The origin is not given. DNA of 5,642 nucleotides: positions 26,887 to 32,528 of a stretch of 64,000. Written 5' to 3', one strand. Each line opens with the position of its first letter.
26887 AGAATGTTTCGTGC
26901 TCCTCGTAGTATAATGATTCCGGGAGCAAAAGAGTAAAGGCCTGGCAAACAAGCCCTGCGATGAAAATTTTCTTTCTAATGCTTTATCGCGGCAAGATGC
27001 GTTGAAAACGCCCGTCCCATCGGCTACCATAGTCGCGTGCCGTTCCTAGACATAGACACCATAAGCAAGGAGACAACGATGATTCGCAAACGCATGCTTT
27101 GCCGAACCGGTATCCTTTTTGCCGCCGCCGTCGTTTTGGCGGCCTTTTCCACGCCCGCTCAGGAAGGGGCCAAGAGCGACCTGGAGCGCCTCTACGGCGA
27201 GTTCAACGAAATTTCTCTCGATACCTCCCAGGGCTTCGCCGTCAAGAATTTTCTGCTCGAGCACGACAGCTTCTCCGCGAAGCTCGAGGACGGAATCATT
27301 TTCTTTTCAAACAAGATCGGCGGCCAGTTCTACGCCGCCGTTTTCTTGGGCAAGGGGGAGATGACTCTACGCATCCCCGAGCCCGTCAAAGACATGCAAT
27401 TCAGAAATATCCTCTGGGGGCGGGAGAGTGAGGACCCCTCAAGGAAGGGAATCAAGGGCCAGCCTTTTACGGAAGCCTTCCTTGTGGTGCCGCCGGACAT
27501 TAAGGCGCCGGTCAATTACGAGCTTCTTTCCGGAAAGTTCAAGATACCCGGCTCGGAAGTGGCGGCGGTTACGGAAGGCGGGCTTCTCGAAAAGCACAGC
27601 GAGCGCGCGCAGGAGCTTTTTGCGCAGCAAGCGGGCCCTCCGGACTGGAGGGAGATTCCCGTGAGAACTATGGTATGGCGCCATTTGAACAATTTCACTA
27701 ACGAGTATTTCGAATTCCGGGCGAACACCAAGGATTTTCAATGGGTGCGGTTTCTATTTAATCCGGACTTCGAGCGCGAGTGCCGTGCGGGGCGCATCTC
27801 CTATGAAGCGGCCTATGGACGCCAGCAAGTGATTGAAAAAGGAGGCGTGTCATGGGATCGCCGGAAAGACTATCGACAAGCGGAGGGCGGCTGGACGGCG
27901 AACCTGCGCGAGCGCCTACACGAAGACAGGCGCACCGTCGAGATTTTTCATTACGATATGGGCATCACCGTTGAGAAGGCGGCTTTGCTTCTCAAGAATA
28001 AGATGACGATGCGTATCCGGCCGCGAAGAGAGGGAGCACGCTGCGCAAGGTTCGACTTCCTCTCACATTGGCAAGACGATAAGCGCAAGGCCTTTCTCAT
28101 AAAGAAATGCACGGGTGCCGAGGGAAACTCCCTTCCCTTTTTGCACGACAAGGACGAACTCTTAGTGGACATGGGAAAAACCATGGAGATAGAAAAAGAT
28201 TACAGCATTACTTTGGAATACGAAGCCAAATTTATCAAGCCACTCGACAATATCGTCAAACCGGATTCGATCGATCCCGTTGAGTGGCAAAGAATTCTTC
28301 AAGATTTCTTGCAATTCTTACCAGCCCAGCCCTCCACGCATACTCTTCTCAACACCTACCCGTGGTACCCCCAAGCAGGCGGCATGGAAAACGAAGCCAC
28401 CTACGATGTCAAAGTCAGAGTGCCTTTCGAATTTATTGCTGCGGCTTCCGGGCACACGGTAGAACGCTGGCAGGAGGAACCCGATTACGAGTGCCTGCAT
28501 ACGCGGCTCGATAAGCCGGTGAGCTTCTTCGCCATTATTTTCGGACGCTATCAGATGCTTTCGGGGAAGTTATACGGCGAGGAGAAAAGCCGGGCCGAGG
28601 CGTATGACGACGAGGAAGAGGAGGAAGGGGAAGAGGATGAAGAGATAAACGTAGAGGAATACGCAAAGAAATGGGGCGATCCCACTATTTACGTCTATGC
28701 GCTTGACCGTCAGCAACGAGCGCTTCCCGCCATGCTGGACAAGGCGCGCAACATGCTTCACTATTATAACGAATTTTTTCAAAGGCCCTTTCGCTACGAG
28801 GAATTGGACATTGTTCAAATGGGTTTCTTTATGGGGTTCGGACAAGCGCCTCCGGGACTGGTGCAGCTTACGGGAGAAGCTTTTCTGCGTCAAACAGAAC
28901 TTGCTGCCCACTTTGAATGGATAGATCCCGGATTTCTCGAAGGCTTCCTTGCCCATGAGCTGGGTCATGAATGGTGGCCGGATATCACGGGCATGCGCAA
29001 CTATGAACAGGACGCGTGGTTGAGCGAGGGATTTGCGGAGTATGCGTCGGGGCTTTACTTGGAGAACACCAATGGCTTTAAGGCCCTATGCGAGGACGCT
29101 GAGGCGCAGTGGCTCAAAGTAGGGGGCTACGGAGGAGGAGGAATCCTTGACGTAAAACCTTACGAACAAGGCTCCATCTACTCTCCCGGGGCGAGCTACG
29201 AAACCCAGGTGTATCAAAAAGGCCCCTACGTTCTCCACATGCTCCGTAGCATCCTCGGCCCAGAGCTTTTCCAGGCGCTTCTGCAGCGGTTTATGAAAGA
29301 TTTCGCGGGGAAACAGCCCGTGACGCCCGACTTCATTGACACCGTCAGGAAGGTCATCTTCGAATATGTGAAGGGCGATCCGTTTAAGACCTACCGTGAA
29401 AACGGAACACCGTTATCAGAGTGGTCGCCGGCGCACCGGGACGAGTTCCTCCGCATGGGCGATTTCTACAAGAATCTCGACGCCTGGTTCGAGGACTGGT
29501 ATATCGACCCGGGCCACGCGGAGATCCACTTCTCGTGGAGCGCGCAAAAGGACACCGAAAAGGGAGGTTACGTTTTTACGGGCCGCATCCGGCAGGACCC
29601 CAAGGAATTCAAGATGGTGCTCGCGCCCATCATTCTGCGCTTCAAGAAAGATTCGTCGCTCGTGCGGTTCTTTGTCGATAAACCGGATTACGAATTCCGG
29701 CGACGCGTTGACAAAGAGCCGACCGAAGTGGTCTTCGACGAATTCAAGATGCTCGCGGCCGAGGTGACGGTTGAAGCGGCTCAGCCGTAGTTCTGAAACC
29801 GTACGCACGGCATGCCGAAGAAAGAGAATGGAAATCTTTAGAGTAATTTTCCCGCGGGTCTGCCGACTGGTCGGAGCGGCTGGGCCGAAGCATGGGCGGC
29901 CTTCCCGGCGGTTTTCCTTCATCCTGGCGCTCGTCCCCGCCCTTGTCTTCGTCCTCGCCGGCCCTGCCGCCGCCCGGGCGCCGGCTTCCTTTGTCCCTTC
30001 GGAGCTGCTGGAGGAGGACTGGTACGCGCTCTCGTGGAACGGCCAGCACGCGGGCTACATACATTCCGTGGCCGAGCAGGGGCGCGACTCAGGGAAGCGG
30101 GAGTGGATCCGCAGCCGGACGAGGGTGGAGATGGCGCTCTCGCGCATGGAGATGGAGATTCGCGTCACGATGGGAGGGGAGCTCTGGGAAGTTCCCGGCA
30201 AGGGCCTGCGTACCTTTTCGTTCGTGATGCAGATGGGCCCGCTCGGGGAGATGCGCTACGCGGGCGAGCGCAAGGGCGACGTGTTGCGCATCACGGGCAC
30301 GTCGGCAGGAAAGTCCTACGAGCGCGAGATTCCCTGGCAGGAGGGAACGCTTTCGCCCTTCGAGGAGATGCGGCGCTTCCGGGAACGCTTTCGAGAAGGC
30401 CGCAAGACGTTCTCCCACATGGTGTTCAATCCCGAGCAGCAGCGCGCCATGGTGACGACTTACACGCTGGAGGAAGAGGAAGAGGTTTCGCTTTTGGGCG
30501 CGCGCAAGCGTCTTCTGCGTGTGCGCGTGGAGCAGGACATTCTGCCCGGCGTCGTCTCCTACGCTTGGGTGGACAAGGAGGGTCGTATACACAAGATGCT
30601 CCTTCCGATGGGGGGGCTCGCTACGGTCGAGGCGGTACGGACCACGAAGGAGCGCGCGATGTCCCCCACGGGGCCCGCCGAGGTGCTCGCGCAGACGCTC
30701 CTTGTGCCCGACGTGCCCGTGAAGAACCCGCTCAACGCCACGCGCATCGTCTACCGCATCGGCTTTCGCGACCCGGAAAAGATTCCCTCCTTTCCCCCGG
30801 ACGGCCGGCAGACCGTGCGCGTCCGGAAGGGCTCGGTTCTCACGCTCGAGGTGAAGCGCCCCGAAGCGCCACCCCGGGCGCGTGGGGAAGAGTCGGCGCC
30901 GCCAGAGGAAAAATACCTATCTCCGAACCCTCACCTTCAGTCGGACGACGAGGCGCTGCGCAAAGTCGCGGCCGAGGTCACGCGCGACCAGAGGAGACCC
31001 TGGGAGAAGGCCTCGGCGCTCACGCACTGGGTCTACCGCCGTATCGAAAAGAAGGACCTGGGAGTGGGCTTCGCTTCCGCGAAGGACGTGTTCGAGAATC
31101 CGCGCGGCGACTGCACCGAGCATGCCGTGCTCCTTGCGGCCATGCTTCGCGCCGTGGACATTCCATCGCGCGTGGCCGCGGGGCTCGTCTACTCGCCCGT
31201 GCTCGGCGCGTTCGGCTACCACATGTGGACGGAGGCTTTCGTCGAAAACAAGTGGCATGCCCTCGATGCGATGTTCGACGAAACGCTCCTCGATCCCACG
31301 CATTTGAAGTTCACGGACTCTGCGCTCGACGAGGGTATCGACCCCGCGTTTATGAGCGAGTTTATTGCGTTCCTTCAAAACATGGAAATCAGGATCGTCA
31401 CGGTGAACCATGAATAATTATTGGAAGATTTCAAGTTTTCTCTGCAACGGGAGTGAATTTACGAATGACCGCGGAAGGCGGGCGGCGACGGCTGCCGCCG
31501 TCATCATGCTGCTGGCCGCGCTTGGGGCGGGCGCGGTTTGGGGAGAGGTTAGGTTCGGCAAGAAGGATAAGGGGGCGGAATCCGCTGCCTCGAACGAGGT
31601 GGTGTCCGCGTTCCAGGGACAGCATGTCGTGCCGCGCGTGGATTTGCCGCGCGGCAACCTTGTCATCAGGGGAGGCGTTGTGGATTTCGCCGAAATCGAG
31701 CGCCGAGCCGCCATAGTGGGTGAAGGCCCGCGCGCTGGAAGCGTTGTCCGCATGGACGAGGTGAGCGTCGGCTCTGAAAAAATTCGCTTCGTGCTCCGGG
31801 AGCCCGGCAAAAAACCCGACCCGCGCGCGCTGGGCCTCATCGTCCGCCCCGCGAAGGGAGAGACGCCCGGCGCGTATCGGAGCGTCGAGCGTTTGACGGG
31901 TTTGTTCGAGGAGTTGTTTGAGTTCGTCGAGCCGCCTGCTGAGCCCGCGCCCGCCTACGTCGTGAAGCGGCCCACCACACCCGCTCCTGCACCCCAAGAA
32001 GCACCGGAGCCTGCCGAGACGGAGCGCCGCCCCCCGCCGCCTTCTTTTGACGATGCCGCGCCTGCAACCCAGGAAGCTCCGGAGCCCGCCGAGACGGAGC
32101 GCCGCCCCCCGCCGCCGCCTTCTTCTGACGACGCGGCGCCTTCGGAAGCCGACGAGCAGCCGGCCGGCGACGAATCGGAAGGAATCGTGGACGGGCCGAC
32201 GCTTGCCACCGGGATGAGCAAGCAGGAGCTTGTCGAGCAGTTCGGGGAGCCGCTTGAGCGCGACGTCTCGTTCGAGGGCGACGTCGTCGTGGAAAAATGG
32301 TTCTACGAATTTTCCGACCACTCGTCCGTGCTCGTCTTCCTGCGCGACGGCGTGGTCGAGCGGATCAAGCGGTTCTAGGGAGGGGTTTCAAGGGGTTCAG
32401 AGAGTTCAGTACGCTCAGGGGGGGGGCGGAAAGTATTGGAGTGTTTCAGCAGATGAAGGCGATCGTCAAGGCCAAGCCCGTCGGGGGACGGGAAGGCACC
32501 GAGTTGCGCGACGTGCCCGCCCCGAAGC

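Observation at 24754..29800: About 5 kb low-GC island embedded in a high-GC chromosome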

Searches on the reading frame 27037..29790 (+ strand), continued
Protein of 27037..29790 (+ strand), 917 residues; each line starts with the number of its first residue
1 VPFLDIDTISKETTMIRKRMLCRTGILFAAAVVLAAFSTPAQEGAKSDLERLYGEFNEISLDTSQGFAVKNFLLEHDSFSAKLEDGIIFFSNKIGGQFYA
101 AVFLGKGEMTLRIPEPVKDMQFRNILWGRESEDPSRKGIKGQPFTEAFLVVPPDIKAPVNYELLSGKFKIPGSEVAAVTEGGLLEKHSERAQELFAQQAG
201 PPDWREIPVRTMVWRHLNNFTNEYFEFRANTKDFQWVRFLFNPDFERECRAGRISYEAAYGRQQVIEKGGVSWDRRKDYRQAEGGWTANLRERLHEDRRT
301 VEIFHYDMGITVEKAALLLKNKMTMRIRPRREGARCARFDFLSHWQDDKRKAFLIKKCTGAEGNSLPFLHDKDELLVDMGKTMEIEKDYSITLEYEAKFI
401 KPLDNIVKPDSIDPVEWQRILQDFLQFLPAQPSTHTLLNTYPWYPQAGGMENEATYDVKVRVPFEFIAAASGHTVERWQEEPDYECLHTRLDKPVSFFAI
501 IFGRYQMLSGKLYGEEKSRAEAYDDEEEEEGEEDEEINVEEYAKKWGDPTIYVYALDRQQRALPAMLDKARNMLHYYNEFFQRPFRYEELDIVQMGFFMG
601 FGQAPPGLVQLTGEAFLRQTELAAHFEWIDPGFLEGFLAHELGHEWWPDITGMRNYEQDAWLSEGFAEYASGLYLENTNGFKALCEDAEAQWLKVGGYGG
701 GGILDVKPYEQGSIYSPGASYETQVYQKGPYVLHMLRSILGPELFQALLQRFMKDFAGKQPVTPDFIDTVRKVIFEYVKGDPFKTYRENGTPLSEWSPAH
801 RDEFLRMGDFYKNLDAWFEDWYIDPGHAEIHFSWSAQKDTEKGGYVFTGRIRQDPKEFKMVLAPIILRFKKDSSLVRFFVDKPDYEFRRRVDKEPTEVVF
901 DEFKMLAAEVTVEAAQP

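Call 81: list_cluster_members(proteins=[P0003, P0002, P0011, P0012, P0014, P0015, P0017, P0007, P0009, P0001])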
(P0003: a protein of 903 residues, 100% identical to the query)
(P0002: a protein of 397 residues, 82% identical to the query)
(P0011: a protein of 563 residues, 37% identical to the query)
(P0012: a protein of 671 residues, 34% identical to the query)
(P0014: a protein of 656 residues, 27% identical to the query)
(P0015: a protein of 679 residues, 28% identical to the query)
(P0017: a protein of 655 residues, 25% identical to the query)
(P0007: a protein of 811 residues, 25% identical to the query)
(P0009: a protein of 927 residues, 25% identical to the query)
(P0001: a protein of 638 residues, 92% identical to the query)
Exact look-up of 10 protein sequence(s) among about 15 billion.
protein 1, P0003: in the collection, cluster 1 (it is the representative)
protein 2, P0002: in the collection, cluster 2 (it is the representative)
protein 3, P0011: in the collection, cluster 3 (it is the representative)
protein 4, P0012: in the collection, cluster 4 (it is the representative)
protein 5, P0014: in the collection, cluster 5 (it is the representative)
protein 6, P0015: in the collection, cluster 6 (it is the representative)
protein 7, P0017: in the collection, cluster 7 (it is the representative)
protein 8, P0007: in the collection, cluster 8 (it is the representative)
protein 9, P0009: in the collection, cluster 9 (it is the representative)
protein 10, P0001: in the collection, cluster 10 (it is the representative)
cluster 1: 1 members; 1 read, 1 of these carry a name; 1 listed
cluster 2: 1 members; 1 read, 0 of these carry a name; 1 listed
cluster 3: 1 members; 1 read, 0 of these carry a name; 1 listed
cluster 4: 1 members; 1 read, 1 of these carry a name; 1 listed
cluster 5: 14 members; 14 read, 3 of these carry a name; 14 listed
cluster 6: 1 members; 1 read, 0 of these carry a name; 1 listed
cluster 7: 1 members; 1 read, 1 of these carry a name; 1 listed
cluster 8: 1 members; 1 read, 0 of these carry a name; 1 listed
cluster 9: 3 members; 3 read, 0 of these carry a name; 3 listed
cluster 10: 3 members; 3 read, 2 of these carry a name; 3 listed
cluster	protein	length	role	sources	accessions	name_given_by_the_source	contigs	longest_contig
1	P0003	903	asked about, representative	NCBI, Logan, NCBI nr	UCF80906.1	MAG: hypothetical protein JSV08_00320 [Acidobacteriota bacterium]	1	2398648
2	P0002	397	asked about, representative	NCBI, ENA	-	-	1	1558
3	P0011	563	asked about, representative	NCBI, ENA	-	-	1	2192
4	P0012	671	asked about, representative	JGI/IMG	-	hypothetical protein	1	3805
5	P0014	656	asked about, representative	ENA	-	-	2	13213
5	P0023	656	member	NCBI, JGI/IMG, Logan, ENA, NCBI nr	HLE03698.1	MAG TPA: hypothetical protein VI729_03675 [Anaerolineales bacterium] | hypothetical protein [Anaerolineales bacterium]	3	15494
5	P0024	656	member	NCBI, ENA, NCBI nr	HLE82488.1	MAG TPA: hypothetical protein VJA25_14645 [Dehalococcoidia bacterium] | hypothetical protein [Dehalococcoidia bacterium]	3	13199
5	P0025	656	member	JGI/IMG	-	hypothetical protein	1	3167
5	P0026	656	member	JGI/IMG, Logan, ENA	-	-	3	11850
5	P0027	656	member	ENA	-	-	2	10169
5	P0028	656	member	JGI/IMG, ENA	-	-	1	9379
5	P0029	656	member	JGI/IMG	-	-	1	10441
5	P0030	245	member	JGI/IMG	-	-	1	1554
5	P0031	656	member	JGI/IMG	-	-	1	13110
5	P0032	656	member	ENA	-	-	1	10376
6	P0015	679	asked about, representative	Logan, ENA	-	-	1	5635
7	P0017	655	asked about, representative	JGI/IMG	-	hypothetical protein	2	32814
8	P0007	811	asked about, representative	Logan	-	-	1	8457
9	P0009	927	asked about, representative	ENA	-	-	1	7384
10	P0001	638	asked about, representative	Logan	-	-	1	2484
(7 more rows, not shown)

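Call 83: find_related_loci(query=window:27079-29787:+, collection=viral_contigs, flank=5000)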
Query window:27079-29787:+ (903 aa) in viral_contigs; peptide patterns used: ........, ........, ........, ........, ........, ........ (x = any residue, [..] = any of these).
No stretch of DNA in the collection matches any of the patterns.

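Call 86: find_encoding_contigs(protein=P0009, flank=8000, max_places=2)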
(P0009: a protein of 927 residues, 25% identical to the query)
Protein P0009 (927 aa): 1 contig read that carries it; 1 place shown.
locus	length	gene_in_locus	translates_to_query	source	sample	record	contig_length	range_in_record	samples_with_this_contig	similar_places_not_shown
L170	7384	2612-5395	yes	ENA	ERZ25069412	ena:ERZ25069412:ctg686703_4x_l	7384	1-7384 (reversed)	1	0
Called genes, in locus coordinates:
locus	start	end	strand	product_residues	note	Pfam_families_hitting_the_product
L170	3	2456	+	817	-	?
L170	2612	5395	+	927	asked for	PF01433:Peptidase_M1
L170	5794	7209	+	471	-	PF04055:Radical_SAM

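Call 87: find_encoding_contigs(protein=P0008, flank=8000, max_places=2)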
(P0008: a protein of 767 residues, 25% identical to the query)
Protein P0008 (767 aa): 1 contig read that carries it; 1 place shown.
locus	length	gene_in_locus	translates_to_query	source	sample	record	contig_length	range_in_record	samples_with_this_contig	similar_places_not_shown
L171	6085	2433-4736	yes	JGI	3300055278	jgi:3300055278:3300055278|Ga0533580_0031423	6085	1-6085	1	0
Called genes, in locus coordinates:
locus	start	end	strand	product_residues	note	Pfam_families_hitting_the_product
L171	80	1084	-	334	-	PF02540:NAD_synthase (weak)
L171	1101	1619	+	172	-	-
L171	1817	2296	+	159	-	PF09917:DUF2147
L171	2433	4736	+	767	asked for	PF01433:Peptidase_M1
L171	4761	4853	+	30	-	-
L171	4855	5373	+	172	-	PF14534:DUF4440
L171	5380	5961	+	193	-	PF14534:DUF4440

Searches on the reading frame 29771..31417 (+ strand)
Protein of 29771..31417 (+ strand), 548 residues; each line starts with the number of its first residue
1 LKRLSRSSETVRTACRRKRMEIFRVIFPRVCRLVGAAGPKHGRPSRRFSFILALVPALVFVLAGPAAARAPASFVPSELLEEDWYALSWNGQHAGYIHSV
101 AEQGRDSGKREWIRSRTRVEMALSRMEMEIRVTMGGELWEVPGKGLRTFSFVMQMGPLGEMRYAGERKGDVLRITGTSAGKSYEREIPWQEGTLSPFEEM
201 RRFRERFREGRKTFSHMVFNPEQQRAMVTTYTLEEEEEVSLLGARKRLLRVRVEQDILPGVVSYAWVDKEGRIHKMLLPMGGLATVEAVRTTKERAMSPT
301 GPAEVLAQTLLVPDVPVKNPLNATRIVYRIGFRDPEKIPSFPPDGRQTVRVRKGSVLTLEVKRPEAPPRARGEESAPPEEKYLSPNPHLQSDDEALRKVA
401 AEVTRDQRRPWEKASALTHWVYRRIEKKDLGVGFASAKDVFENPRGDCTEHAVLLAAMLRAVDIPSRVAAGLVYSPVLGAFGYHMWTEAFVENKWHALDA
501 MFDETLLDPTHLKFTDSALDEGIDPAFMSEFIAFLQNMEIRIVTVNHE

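Call 6: search_protein_families(library=pfam, proteins=[window:29771-31417:+], max_evalue=0.01)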
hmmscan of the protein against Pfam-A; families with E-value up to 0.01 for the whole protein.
window:29771-31417:+ (548 aa): 2 families
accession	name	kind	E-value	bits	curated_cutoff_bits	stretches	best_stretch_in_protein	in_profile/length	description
PF01841.26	Transglut_core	-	3.1e-19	69.7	23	1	398-500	2-108/108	Transglutaminase-like superfamily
PF13471.12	Transglut_core3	-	0.0072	16.7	26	0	441-489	52-97/117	Transglutaminase-like superfamily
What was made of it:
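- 29828..31417 (+): Right flank: transglutaminase-like protein gene with host-typical composition (GC 0.643, GC3 0.82). Pfam PF01841 hit at 3e-19 (call 6).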

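Call 7: search_protein_families(library=ncbifam, proteins=[window:29771-31417:+], max_evalue=0.01)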
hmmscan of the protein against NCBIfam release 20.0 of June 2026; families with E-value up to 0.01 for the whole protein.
window:29771-31417:+ (548 aa): 0 families

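Call 62: find_related_loci(query=window:29828-31414:+, collection=metagenome_contigs, flank=10000)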
Query window:29828-31414:+ (529 aa) in metagenome_contigs; peptide patterns used: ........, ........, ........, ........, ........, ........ (x = any residue, [..] = any of these).
195 stretches matched a pattern; 79 encode a relative of the query (tblastn E <= 1e-3); 79 distinct loci.
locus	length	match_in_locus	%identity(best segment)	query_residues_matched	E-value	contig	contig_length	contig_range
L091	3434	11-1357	37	58-517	3e-80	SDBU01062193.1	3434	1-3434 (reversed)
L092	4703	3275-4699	36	26-516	5e-68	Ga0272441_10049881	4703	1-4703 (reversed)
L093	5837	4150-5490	35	59-516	8e-68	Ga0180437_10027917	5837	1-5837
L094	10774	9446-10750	36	59-501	3e-67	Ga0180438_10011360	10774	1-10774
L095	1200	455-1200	73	258-500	3e-77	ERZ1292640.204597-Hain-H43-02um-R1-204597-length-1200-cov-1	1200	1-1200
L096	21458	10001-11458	31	27-523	1e-60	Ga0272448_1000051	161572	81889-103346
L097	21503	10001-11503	32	19-524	7e-59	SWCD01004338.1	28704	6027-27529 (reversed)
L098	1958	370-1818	33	28-525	2e-58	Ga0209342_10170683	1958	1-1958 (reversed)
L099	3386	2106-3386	35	60-483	6e-56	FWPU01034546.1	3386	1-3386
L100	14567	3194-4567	32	62-524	5e-53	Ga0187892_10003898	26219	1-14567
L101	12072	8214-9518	32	63-500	3e-52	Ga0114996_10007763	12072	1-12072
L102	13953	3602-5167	29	24-526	6e-51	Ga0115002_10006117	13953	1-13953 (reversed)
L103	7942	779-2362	29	14-521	4e-50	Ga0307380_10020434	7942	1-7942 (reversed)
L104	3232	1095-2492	32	39-501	2e-49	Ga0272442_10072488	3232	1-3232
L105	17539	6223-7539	31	63-500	3e-49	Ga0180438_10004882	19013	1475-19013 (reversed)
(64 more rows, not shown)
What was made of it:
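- The transglutaminase metagenome scan gave one 1.2-kb fragment at 73 % (call 62).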

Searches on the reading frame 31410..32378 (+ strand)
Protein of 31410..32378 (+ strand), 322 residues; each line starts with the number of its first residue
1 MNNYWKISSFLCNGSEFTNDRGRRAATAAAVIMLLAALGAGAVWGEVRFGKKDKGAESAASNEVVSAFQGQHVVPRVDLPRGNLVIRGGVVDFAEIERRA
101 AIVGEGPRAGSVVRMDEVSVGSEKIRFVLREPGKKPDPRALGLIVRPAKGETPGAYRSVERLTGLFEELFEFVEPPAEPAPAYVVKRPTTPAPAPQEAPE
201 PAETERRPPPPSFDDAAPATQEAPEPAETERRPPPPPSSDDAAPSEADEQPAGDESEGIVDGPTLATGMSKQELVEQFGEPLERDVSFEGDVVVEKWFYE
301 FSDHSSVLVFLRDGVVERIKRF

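Call 6: search_protein_families(library=pfam, proteins=[window:31410-32378:+], max_evalue=0.01)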
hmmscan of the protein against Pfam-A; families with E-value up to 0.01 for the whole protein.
window:31410-32378:+ (322 aa): 1 family
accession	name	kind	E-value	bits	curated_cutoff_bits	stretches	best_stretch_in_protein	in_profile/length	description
PF11006.13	DUF2845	-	0.0065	17.2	21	0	266-321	12-89/90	Protein of unknown function (DUF2845)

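Call 7: search_protein_families(library=ncbifam, proteins=[window:31410-32378:+], max_evalue=0.01)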
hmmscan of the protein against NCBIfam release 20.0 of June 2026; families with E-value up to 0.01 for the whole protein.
window:31410-32378:+ (322 aa): 0 families

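Call 71: search_protein_families(library=pfam, proteins=[window:31410-32375:+], max_evalue=1)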
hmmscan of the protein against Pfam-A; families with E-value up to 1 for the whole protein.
window:31410-32375:+ (322 aa): 1 family
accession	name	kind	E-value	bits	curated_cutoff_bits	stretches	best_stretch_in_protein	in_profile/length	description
PF11006.13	DUF2845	-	0.0065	17.2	21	1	266-321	12-89/90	Protein of unknown function (DUF2845)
